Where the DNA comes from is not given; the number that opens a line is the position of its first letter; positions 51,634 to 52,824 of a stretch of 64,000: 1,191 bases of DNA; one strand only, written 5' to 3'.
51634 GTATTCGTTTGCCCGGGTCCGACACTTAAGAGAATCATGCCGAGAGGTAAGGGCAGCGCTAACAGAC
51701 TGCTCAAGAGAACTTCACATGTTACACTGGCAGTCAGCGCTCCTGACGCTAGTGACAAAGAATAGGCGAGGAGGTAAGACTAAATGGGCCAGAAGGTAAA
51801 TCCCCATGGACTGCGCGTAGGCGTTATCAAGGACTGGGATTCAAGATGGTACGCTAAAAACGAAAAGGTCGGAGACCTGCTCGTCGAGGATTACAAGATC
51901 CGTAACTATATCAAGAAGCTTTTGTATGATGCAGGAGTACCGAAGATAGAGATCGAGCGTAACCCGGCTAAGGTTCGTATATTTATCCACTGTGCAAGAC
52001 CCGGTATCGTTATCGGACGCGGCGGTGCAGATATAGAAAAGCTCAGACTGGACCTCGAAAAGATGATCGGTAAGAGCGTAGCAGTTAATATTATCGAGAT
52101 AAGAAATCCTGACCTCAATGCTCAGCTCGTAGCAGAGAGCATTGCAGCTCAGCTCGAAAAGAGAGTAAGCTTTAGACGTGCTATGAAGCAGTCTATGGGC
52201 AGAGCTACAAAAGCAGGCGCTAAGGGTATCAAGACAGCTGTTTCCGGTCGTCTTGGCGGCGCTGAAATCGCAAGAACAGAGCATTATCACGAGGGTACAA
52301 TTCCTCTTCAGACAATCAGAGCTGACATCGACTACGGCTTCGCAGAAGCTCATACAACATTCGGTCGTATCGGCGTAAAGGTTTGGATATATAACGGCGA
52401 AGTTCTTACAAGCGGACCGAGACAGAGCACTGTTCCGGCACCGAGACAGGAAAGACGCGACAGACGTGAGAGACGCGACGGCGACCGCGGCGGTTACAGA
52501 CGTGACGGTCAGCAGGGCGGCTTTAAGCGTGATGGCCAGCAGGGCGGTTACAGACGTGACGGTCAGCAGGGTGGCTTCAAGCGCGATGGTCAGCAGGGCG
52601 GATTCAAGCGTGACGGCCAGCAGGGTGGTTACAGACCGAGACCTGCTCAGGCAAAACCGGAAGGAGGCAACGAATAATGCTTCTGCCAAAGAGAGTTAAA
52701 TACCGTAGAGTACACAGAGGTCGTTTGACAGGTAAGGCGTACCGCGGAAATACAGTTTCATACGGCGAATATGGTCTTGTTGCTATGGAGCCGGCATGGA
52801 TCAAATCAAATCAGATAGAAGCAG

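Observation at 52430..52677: Ribosomal protein S3 carries an ~80-aa C-terminal extension built from tandem 27-nt repeats encoding RDGQQGG[F/Y][K/R]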

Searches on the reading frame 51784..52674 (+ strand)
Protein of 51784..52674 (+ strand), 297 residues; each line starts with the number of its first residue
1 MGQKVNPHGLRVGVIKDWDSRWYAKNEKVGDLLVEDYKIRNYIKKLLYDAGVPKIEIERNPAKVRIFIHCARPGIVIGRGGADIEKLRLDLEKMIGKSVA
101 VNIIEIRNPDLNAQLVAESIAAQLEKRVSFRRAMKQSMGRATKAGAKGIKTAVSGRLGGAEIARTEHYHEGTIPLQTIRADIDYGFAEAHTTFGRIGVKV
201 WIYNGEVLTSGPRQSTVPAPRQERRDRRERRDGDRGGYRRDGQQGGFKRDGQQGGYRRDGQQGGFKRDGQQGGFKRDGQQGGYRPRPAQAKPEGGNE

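Call 4: search_protein_families(library=pfam, proteins=[window:51784-52674:+], max_evalue=0.1)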
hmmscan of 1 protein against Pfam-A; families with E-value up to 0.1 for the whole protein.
window:51784-52674:+ (297 aa): 4 families
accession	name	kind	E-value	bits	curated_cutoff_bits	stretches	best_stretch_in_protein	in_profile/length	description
PF00189.25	Ribosomal_S3_C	-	4.9e-37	126.8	34.1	1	120-202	1-83/83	Ribosomal protein S3, C-terminal domain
PF07650.23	KH_2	-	1.8e-21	76.2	22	1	38-110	1-77/78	KH domain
PF05316.17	VAR1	-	2.4e-05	24.9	33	1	92-202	54-192/195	Mitochondrial ribosomal protein (VAR1)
PF13083.13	KH_KhpA-B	-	0.0027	18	32.1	1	39-88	4-55/73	KhpA/KhpB, KH domain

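Call 5: search_protein_families(library=ncbifam, proteins=[window:51784-52674:+], max_evalue=0.1)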
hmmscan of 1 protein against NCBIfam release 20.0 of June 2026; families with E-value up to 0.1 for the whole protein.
window:51784-52674:+ (297 aa): 4 families
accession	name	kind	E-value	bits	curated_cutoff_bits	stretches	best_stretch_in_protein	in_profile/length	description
TIGR01009.1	rpsC_bact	equivalog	1.7e-92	309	114.5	1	1-209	1-210/212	30S ribosomal protein S3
NF003219.0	PRK04191.1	equivalog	1.1e-36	126.3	147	1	36-209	14-189/229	30S ribosomal protein S3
TIGR01008.1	uS3_euk_arch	equivalog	6.3e-32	110.9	150.25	1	34-207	10-185/195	30S ribosomal protein S3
TIGR01952.1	nusA_arch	equivalog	0.047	14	74.35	0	36-92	72-130/141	NusA-like transcription termination signal-binding factor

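Call 6: find_homologous_proteins(query=window:51784-52674:+)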
Query window:51784-52674:+ (297 aa): 8000 proteins with E <= 0.001 among 8000 candidates; the best 120 are listed.
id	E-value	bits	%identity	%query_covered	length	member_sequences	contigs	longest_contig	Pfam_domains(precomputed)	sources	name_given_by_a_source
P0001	5.2e-182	622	96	100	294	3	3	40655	PF07650.24,PF00189.26,PF05316.18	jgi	-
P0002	1.2e-144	499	79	94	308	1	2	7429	PF07650.24,PF00189.26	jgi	-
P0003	9.1e-143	493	75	93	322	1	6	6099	PF07650.24,PF00189.26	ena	-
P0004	9.2e-143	493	75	93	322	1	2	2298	PF07650.24,PF00189.26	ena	-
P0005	1.0e-142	493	75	93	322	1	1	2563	PF07650.24,PF00189.26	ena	-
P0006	1.2e-142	493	75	95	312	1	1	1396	PF07650.24,PF00189.26,PF05316.18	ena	-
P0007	1.5e-142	493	75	93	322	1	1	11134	PF07650.24,PF00189.26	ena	-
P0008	2.7e-142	492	75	93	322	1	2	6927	PF07650.24,PF00189.26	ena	-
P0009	9.7e-142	490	77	99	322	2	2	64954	PF07650.24,PF00189.26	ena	-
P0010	1.2e-141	490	75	100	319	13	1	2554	PF07650.24,PF00189.26,PF05316.18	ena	-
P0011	1.4e-138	479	73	100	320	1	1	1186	PF07650.24,PF00189.26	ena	-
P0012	4.8e-138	478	77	99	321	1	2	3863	PF07650.24,PF00189.26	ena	-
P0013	5.7e-137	474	79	93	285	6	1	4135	PF07650.24,PF00189.26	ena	-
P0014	5.0e-136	471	76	96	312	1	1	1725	PF07650.24,PF00189.26,PF05316.18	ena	-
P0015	6.6e-136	471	63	100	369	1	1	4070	PF07650.24,PF00189.26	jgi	-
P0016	2.3e-134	466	76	96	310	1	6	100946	PF07650.24,PF00189.26,PF05316.18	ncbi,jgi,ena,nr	ncbi:MAG: 30S ribosomal protein S3 [Ruminococcaceae bacterium]|nr:30S ribosomal protein S3 [Oscillos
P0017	3.3e-134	465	74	100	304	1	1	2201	PF07650.24,PF00189.26,PF05316.18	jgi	-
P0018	8.5e-134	464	76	95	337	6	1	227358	PF07650.24,PF00189.26,PF05316.18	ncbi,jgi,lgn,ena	jgi:small subunit ribosomal protein S3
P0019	2.1e-133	462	70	100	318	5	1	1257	PF07650.24,PF00189.26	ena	-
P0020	6.9e-132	458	70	100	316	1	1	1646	PF07650.24,PF00189.26,PF05316.18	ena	-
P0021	1.0e-131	457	60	99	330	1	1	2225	PF07650.24,PF00189.26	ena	-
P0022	4.1e-129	448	95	72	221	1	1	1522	PF07650.24,PF00189.26,PF05316.18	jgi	-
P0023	6.1e-129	448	69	100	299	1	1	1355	PF07650.24,PF00189.26,PF13083.14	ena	-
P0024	1.6e-128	446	74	75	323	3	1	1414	PF07650.24,PF00189.26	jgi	-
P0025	5.2e-128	445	70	94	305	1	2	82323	PF07650.24,PF00189.26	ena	-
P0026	5.4e-128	445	67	100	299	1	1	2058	PF07650.24,PF00189.26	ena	-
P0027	2.1e-127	443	79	74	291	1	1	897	PF07650.24,PF00189.26,PF05316.18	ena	-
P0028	2.1e-127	443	68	100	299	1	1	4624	PF07650.24,PF00189.26,PF13083.14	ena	-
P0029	2.8e-127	442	66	100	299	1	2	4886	PF07650.24,PF00189.26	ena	-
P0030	3.8e-127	442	70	100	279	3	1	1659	PF07650.24,PF00189.26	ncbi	-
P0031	3.9e-127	442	69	92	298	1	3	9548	PF07650.24,PF00189.26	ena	-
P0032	5.2e-127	442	69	91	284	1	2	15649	PF07650.24,PF00189.26,PF05316.18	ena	-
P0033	5.9e-127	441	72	91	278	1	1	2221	PF07650.24,PF00189.26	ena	-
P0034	8.3e-127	441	71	94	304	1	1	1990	PF07650.24,PF00189.26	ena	-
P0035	2.5e-126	439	68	99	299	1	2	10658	PF07650.24,PF00189.26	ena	-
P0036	2.8e-126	439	67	100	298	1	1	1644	PF07650.24,PF00189.26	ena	-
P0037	2.9e-126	439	78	69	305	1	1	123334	PF07650.24,PF00189.26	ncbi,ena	-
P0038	4.3e-126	439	70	91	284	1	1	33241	PF07650.24,PF00189.26,PF05316.18,PF13083.14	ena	-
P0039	4.8e-126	438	71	95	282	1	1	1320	PF07650.24,PF00189.26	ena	-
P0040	6.3e-126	438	70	94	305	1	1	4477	PF07650.24,PF00189.26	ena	-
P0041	7.3e-126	438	78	69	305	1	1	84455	PF07650.24,PF00189.26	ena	-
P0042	1.4e-125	437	70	100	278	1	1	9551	PF07650.24,PF00189.26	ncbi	-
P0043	1.6e-125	437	69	93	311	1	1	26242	PF07650.24,PF00189.26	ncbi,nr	ncbi:MAG: 30S ribosomal protein S3 [Oscillospiraceae bacterium]|nr:30S ribosomal protein S3 [Oscillo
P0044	1.7e-125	437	78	69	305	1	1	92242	PF07650.24,PF00189.26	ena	-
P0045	1.7e-125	436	70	93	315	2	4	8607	PF07650.24,PF00189.26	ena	-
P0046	2.2e-125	436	73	86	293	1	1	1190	PF07650.24,PF00189.26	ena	-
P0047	2.9e-125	436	81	72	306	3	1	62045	PF07650.24,PF00189.26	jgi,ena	-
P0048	3.5e-125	435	81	72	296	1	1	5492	PF07650.24,PF00189.26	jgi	jgi:small subunit ribosomal protein S3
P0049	3.7e-125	435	77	69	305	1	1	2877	PF07650.24,PF00189.26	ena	-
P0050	4.0e-125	435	77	69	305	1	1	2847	PF07650.24,PF00189.26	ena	-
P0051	6.0e-125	435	73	75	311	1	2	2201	PF07650.24,PF00189.26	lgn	-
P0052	6.3e-125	435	66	94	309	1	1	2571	PF07650.24,PF00189.26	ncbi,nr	ncbi:MAG: 30S ribosomal protein S3 [Clostridiales bacterium]|nr:30S ribosomal protein S3 [Clostridia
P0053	7.0e-125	435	78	69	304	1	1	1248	PF07650.24,PF00189.26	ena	-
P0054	7.2e-125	434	70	100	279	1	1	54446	PF07650.24,PF00189.26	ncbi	-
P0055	7.4e-125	434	78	69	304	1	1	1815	PF07650.24,PF00189.26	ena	-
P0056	9.5e-125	434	78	69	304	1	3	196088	PF07650.24,PF00189.26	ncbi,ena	-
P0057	9.8e-125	434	67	99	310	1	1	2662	PF07650.24,PF00189.26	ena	-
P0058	1.0e-124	434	64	100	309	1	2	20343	PF07650.24,PF00189.26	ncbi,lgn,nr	ncbi:MAG: 30S ribosomal protein S3 [Oscillospiraceae bacterium]|nr:30S ribosomal protein S3 [Oscillo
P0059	1.1e-124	434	79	74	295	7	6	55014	PF07650.24,PF00189.26,PF05316.18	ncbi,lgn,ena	-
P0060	1.1e-124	434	78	69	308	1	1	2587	PF07650.24,PF00189.26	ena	-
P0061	1.2e-124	434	71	91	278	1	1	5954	PF07650.24,PF00189.26,PF05316.18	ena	-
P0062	1.4e-124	434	69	91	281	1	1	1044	PF07650.24,PF00189.26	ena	-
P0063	1.4e-124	434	67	99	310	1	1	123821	PF07650.24,PF00189.26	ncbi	-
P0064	1.6e-124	433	70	91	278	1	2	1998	PF07650.24,PF00189.26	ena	-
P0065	1.6e-124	433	67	93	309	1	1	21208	PF07650.24,PF00189.26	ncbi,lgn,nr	ncbi:MAG: 30S ribosomal protein S3 [Oscillospiraceae bacterium]|nr:30S ribosomal protein S3 [Oscillo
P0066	2.0e-124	433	67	100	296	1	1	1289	PF07650.24,PF00189.26,PF05316.18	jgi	jgi:small subunit ribosomal protein S3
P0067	2.0e-124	433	68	90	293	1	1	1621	PF07650.24,PF00189.26,PF05316.18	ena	-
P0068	2.1e-124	433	68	98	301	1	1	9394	PF07650.24,PF00189.26,PF05316.18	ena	-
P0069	2.4e-124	433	78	69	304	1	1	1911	PF07650.24,PF00189.26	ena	-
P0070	2.4e-124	433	78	69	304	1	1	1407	PF07650.24,PF00189.26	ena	-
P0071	2.5e-124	433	72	96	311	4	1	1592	PF07650.24,PF00189.26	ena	-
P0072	2.9e-124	432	67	89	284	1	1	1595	PF07650.24,PF00189.26,PF05316.18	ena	-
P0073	3.0e-124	432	69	91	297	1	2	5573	PF07650.24,PF00189.26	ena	-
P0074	3.4e-124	432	77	69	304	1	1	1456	PF07650.24,PF00189.26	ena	-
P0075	3.8e-124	432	75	75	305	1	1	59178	PF07650.24,PF00189.26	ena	-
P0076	4.0e-124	432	74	80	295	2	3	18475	PF07650.24,PF00189.26,PF05316.18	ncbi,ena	-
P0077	4.3e-124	432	73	75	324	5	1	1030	PF07650.24,PF00189.26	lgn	-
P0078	4.5e-124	432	68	99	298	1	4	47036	PF07650.24,PF00189.26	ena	-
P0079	4.6e-124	432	69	91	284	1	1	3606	PF07650.24,PF00189.26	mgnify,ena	mgnify:CR=1 FL=1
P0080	4.8e-124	432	74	79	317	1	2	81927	PF07650.24,PF00189.26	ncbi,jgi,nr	ncbi:MAG: 30S ribosomal protein S3 [Oscillibacter sp.]|jgi:small subunit ribosomal protein S3|nr:30S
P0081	5.1e-124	432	79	74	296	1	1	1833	PF07650.24,PF00189.26,PF05316.18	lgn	-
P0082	5.2e-124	432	69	91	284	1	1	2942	PF07650.24,PF00189.26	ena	-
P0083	5.6e-124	432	68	99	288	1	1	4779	PF07650.24,PF00189.26,PF05316.18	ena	-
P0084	5.9e-124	431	70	100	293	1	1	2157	PF07650.24,PF00189.26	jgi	-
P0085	6.0e-124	431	68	99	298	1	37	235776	PF07650.24,PF00189.26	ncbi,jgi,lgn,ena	-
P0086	6.2e-124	431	65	93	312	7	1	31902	PF07650.24,PF00189.26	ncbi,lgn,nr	ncbi:MAG: 30S ribosomal protein S3 [Oscillospiraceae bacterium]|nr:30S ribosomal protein S3 [Oscillo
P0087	7.1e-124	431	68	99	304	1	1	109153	PF07650.24,PF00189.26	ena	-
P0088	8.2e-124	431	66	88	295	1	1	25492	PF07650.24,PF00189.26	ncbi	-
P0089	1.0e-123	431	70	99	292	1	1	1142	PF07650.24,PF00189.26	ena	-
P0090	1.0e-123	431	67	99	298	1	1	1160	PF07650.24,PF00189.26,PF05316.18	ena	-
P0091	1.2e-123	430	78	69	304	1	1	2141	PF07650.24,PF00189.26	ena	-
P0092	1.6e-123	430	75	75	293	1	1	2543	PF07650.24,PF00189.26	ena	-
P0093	1.7e-123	430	78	75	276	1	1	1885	PF07650.24,PF00189.26,PF05316.18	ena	-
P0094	1.9e-123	430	67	91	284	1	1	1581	PF07650.24,PF00189.26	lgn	-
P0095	1.9e-123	430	67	100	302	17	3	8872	PF07650.24,PF00189.26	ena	-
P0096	2.1e-123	430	81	72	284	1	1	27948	PF07650.24,PF00189.26,PF05316.18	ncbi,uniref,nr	ncbi:30S ribosomal protein S3 [Pseudoflavonifractor sp. 524-17]|uniref:30S ribosomal protein S3 n=1 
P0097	2.8e-123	429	68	99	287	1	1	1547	PF07650.24,PF00189.26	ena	-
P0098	2.9e-123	429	65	88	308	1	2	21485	PF07650.24,PF00189.26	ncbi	-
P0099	3.1e-123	429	69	91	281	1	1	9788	PF07650.24,PF00189.26,PF05316.18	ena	-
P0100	3.8e-123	429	67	99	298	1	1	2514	PF07650.24,PF00189.26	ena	-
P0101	3.8e-123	429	73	87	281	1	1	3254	PF07650.24,PF00189.26,PF05316.18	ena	-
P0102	4.2e-123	429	67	99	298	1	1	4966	PF07650.24,PF00189.26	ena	-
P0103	4.3e-123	429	-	-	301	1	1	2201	PF07650.24,PF00189.26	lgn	-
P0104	4.3e-123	429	69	91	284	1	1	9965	PF07650.24,PF00189.26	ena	-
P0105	4.4e-123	429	84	76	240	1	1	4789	PF07650.24,PF00189.26,PF05316.18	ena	-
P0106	4.5e-123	429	68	99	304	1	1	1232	PF07650.24,PF00189.26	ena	-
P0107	5.0e-123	428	70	90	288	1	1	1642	PF07650.24,PF00189.26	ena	-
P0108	5.3e-123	428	69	90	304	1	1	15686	PF07650.24,PF00189.26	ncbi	-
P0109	6.5e-123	428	66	94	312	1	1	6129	PF07650.24,PF00189.26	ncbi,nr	ncbi:MAG: 30S ribosomal protein S3 [Oscillospiraceae bacterium]|nr:30S ribosomal protein S3 [Oscillo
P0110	7.5e-123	428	-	-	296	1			PF07650.24,PF00189.26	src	-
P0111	7.8e-123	428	77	75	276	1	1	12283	PF07650.24,PF00189.26,PF05316.18,PF13083.14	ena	-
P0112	8.2e-123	428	68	92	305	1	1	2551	PF07650.24,PF00189.26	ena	-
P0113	8.7e-123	428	70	90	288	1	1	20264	PF07650.24,PF00189.26,PF05316.18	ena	-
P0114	8.7e-123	428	67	99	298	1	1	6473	PF07650.24,PF00189.26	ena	-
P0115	9.1e-123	428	68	96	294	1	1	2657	PF07650.24,PF00189.26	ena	-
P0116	9.2e-123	428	80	72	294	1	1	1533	PF07650.24,PF00189.26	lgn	-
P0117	9.2e-123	428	67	87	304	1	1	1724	PF07650.24,PF00189.26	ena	-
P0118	9.8e-123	427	67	91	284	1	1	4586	PF07650.24,PF00189.26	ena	-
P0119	1.0e-122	427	69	91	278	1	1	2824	PF07650.24,PF00189.26,PF05316.18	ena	-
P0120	1.1e-122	427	70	91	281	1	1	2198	PF07650.24,PF00189.26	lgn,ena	-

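Call 9: find_related_loci(query=window:51784-52674:+, collection=genome_contigs, flank=1500)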
Query window:51784-52674:+ (297 aa) in genome_contigs; peptide patterns used: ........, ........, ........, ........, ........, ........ (x = any residue, [..] = any of these).
600 stretches matched a pattern (row limit reached: there are more); 575 encode a relative of the query (tblastn E <= 1e-3); the best 80 are kept; 80 distinct loci.
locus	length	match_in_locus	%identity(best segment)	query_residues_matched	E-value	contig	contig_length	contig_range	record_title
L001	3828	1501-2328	68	1-267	4e-119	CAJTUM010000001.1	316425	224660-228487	MAG TPA_asm: uncultured Eubacteriales bacterium isolate MGBC109914 genome assembly, contig: MGBC109914.1, whole genome s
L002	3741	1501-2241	75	1-247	2e-118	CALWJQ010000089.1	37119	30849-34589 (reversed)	MAG: uncultured Clostridia bacterium isolate E05__bin99 genome assembly, contig: E05__k127_1424601, whole genome shotgun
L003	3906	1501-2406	64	1-287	5e-118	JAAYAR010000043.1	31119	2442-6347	MAG: Clostridiales bacterium isolate AS06rmzACSIP_159 76861_AS06, whole genome shotgun sequence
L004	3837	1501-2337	66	1-295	2e-118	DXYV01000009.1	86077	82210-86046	MAG TPA_asm: Clostridiales bacterium isolate HRGM_Genome_3993 HRGM_Genome_3993_9, whole genome shotgun sequence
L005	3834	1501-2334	68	1-278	1e-117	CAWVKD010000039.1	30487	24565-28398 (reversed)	MAG: Clostridia bacterium isolate metabat2_coassembly_bwa.921 MAG genome assembly, contig: k87_3868569, whole genome sho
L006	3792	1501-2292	71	1-267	3e-117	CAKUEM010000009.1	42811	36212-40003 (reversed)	MAG: uncultured Oscillospiraceae bacterium isolate REFINED_METABAT215_TOP10_CONTIGS_1500_ASSEMBLY_K77_MERGED__Hadza_MoBi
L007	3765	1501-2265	73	1-260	3e-117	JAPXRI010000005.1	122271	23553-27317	MAG: Bacillota bacterium isolate binned_ad_9.118 NODE_108_length_122271_cov_3.589918, whole genome shotgun sequence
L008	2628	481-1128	81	1-216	3e-118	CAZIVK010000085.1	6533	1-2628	MAG TPA_asm: uncultured Oscillospiraceae bacterium isolate binchicken_co59_913 genome assembly, contig: NODE_28861_lengt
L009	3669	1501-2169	78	1-220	4e-116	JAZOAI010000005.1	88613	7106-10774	MAG: Eubacteriales bacterium isolate T1900044764_TS20190230.MAGScoT_cleanbin_000001 SGB_2388_k141_316841, whole genome s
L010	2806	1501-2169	76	1-221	3e-117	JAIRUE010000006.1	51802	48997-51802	MAG: Oscillospiraceae bacterium isolate Cx337_bin19 k119_1979509, whole genome shotgun sequence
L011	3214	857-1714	66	1-288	1e-116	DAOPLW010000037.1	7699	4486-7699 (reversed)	MAG TPA_asm: Oscillospiraceae bacterium isolate AMR_MDS_3215 NODE_10134_length_7699_cov_3.938121, whole genome shotgun s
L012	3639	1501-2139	81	1-213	3e-115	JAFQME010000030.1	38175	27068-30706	MAG: Oscillospiraceae bacterium isolate RGIG1946 Goat_Cecum.Co__c2978385, whole genome shotgun sequence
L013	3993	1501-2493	63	1-288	3e-115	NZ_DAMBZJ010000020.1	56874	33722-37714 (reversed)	MAG: Oscillibacter sp. isolate CTOTU49456 NODE_69_length_56874_cov_3.444323, whole genome shotgun sequence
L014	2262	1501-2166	76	1-220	1e-117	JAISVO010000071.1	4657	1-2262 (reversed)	MAG: Oscillospiraceae bacterium isolate Mx356_bin4 k119_464965, whole genome shotgun sequence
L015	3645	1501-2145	81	1-214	2e-114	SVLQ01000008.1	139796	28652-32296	MAG: Oscillospiraceae bacterium isolate SIG491 NODE_2545_length_139796_cov_4.677087, whole genome shotgun sequence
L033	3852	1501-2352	66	1-286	3e-110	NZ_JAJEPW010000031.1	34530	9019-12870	Brotocaccenecus cirricatena strain CLA-AA-H272 NODE_31_length_34530_cov_22.341596, whole genome shotgun sequence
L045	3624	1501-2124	78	1-208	3e-109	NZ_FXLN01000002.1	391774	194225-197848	Clostridium merdae strain Marseille-P2953, whole genome shotgun sequence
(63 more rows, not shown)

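Call 14: find_encoding_contigs(protein=P0001, flank=3000, max_places=4)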
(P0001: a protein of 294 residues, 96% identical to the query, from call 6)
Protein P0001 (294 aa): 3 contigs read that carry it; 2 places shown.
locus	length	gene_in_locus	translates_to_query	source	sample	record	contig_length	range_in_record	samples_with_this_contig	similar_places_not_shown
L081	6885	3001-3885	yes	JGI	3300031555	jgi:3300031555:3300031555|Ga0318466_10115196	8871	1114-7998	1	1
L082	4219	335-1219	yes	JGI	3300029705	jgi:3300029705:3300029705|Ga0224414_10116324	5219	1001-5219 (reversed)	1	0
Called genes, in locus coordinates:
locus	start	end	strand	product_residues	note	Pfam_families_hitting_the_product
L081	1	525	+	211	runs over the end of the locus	PF00297:Ribosomal_L3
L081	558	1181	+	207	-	PF00573:Ribosomal_L4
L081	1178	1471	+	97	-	PF00276:Ribosomal_L23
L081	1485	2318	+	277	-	PF00181:Ribosomal_L2_N, PF03947:Ribosomal_L2_C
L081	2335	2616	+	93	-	PF00203:Ribosomal_S19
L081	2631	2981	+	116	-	PF00237:Ribosomal_L22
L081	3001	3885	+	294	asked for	PF07650:KH_2, PF05316:VAR1 (faint), PF00189:Ribosomal_S3_C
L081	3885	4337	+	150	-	PF00252:Ribosomal_L16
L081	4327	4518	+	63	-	PF00831:Ribosomal_L29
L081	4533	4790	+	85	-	PF00366:Ribosomal_S17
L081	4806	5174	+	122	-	PF00238:Ribosomal_L14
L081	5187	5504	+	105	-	PF00467:KOW, PF17136:ribosomal_L24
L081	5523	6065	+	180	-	PF00281:Ribosomal_L5, PF00673:Ribosomal_L5_C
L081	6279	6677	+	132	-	PF00410:Ribosomal_S8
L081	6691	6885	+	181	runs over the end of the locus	PF00347:Ribosomal_L6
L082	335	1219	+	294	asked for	PF07650:KH_2, PF05316:VAR1 (faint), PF00189:Ribosomal_S3_C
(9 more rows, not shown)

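Call 15: find_encoding_contigs(protein=window:51784-52674:+, flank=3000, max_places=4)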
Protein window:51784-52674:+ (297 aa): 1 contig read that carries it; 1 place shown.
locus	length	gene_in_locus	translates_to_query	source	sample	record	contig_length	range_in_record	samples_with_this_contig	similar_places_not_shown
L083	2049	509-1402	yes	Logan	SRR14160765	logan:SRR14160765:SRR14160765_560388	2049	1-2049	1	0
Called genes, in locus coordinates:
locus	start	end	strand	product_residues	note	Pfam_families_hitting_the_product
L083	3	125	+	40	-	?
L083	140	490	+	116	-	PF00237:Ribosomal_L22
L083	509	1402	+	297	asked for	PF07650:KH_2, PF05316:VAR1 (faint), PF00189:Ribosomal_S3_C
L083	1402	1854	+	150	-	PF00252:Ribosomal_L16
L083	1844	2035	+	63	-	PF00831:Ribosomal_L29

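Call 25: list_cluster_members(proteins=[window:51784-52674:+, P0001])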
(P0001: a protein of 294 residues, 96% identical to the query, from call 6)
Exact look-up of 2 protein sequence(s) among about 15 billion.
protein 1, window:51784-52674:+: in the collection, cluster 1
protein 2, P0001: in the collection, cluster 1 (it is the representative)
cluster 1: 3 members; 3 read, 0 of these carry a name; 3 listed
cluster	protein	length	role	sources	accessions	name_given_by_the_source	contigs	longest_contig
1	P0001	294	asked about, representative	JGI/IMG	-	-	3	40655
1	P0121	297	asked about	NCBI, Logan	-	-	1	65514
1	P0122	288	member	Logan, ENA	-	-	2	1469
